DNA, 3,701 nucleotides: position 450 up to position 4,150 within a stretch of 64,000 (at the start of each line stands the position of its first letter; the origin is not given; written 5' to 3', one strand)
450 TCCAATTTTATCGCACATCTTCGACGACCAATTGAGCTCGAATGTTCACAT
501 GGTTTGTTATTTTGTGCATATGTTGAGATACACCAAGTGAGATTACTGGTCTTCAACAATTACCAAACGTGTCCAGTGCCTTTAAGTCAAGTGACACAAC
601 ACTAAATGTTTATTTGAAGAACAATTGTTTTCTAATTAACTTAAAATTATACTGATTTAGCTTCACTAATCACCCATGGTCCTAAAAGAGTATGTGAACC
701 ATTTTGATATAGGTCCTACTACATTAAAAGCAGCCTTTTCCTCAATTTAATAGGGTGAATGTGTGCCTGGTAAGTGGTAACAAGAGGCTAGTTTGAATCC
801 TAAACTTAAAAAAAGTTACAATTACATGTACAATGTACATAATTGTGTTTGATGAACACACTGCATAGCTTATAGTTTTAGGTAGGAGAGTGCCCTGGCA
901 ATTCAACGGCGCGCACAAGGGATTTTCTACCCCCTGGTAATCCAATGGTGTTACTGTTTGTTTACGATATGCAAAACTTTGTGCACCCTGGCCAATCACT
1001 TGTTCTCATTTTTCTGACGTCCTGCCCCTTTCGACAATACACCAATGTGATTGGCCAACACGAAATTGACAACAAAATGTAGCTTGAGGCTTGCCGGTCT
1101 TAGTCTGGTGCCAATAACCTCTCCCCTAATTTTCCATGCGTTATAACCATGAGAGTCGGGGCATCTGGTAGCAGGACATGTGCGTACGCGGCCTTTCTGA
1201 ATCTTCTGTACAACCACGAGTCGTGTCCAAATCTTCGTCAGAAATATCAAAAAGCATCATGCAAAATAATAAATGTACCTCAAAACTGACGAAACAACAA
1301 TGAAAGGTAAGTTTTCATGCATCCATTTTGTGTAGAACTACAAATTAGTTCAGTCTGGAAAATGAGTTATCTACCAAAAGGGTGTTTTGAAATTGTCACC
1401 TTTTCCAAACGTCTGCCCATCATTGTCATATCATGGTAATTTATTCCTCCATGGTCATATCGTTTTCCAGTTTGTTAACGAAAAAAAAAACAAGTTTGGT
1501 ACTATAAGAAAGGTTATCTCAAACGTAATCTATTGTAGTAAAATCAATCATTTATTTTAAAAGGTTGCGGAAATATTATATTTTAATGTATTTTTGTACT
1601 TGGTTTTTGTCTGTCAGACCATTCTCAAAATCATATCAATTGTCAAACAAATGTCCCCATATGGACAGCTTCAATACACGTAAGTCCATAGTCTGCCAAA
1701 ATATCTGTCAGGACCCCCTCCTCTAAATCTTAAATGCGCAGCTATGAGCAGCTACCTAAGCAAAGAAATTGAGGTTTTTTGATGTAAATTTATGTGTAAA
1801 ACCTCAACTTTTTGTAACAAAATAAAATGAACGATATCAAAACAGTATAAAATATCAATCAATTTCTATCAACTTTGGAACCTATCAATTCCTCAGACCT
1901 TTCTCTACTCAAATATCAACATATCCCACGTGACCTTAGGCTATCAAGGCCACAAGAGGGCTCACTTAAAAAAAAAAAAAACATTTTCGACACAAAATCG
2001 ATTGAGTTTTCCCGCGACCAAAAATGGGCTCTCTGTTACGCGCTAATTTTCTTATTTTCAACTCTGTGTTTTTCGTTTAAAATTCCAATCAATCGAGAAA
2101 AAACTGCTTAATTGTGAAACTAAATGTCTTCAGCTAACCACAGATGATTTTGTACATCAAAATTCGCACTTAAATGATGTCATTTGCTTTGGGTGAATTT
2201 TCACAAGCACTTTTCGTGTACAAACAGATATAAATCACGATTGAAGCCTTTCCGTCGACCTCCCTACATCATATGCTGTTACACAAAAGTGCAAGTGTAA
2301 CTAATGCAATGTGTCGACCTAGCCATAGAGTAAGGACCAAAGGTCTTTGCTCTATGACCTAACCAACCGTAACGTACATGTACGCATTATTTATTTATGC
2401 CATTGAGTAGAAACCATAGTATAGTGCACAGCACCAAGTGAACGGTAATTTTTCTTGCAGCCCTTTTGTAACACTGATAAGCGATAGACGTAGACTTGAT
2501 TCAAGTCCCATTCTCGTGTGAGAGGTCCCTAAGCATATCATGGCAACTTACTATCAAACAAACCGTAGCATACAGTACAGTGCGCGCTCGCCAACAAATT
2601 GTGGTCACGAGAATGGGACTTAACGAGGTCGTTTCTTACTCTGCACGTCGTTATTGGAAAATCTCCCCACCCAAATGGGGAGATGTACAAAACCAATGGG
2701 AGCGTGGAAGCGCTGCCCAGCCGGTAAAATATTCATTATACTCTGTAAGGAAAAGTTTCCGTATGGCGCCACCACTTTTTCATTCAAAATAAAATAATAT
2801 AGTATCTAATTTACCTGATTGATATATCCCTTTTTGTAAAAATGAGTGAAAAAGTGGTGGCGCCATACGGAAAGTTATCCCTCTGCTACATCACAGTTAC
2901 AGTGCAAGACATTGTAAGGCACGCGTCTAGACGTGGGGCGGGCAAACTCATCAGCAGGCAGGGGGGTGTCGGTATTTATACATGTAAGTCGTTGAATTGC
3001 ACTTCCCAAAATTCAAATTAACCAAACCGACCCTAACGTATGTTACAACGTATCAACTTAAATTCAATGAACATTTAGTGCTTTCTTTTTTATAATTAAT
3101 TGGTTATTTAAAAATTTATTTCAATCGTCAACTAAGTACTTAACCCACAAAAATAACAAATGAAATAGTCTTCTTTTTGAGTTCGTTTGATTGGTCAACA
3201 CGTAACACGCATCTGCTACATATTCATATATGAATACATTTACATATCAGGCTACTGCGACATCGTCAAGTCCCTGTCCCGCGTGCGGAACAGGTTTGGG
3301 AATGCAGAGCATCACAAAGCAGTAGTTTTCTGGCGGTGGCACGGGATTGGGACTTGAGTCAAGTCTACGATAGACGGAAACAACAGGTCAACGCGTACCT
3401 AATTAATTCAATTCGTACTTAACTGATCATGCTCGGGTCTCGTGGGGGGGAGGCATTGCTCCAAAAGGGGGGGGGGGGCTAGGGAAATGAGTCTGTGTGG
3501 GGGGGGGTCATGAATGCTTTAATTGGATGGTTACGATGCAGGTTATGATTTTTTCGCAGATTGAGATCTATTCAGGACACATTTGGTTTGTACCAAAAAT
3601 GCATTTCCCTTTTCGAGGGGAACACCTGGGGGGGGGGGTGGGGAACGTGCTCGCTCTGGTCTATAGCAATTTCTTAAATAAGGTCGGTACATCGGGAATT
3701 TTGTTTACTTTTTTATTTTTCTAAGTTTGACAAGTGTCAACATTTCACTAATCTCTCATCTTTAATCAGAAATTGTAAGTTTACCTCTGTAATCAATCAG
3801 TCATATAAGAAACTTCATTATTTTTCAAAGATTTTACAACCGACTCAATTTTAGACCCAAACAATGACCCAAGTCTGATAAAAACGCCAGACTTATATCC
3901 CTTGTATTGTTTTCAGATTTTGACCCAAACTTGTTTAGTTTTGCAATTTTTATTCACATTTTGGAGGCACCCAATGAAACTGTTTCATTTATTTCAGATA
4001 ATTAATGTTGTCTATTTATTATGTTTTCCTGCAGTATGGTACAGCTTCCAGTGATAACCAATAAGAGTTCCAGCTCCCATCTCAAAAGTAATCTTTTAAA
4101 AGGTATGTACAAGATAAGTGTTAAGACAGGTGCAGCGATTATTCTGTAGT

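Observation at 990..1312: Plus-strand promoter-like module (CCAAT x3, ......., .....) feeding a minimal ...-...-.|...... first exon of an unidentified gene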

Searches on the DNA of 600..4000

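Call 33: search_rna_families(source=window, start=600, end=4000, threshold=evalue, max_evalue=1)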
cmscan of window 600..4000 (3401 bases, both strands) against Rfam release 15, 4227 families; matches with E-value up to 1: 7.
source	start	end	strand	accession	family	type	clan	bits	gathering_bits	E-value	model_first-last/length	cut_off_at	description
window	2749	2880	+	RF04202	MIR5380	Gene; miRNA;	-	47.6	150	8.4e-08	1-137/137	no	MIR5380 microRNA precursor family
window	2752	2877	+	RF04170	MIR7723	Gene; miRNA;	-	45.4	200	4.2e-07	1-235/235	no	MIR7723 microRNA precursor family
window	2747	2883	+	RF04205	MIR2606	Gene; miRNA;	-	40.8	139.7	0.00056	1-165/165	no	MIR2606 microRNA precursor family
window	2749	2880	+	RF03334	MIR391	Gene; miRNA;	-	28.8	70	0.0023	1-103/103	no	MIR391 microRNA precursor family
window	1755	1822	-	RF00979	mir-553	Gene; miRNA;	-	26.9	82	0.038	1-62/62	no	mir-553 microRNA precursor family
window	2727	2881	-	RF04184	BTnc060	Gene; sRNA;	-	24.8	228.9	0.64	1-213/213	no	Bacteroides sRNA BTnc060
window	2714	2906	-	RF01249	snR190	Gene; snRNA; snoRNA; CD-box;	CL00044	20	40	0.14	1-198/198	no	Small nucleolar RNA snR190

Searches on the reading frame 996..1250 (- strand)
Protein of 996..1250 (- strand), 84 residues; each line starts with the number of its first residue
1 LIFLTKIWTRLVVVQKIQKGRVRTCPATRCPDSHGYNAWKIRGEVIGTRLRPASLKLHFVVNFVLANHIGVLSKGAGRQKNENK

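Call 57: find_encoding_contigs(protein=window:996-1250:-, flank=10000, max_places=6)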
Protein window:996-1250:- (84 aa): no gene with exactly this product is on record in the collection.
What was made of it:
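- Tried and rejected: An exact look-up of the ORF at 996-1250(-) found nothing on record (call 57).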

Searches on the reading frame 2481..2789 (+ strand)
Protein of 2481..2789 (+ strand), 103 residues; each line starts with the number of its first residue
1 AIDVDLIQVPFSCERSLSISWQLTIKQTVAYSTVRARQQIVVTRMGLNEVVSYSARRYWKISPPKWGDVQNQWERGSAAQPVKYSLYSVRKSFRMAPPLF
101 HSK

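Call 50: search_protein_representatives(protein=window:2481-2789:+)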
Query: 103 residues. Proteins with E-value up to 0.001 (for the whole library): 5; up to 1e-10: 2; up to 1e-30: 0. The best 5 are listed.
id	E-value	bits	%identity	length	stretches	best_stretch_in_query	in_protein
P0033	1.3e-17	80.0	75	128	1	4-64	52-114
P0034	1.1e-11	60.9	35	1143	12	30-60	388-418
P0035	1.3e-06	44.7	71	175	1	3-43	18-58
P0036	4.3e-06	43.0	59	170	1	18-89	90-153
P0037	1.4e-04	38.1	70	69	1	3-39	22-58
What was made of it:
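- Tried and rejected: One included ORF (2481-2789) has hits down to 1e-17 when searched alone (call 50).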

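Call 52: find_encoding_contigs(protein=P0033, flank=10000, max_places=6)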
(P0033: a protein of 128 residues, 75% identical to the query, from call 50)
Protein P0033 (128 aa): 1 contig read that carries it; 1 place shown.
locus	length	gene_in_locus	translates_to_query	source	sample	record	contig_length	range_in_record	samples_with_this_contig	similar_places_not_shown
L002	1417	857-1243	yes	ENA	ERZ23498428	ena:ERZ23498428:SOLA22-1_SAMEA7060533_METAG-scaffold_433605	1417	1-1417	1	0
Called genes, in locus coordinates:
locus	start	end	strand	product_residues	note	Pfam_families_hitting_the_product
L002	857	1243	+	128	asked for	-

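Call 53: find_encoding_contigs(protein=P0035, flank=10000, max_places=6)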
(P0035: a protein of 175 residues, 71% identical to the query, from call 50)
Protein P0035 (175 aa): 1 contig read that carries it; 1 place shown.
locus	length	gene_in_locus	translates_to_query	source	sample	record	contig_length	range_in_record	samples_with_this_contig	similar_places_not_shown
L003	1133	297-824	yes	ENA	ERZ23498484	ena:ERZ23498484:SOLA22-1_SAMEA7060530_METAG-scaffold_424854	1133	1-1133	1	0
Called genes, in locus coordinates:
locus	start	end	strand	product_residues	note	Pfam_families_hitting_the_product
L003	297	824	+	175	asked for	-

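Call 54: find_encoding_contigs(protein=P0036, flank=10000, max_places=6)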
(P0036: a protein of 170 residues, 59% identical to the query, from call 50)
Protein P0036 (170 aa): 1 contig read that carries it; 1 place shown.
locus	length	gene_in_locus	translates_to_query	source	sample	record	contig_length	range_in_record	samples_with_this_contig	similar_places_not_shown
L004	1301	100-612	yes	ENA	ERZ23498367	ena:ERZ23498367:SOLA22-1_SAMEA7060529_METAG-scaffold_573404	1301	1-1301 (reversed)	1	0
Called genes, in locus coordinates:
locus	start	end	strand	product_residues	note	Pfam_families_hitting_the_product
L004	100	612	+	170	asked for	-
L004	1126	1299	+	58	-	?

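Call 55: find_encoding_contigs(protein=P0037, flank=10000, max_places=6)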
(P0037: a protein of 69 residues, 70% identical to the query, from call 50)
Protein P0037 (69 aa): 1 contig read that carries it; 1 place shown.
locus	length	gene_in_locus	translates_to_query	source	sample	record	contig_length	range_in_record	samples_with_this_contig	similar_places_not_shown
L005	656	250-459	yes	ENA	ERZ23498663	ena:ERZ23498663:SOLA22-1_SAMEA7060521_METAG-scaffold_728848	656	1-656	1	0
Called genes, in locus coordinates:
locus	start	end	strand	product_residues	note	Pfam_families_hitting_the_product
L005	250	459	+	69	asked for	-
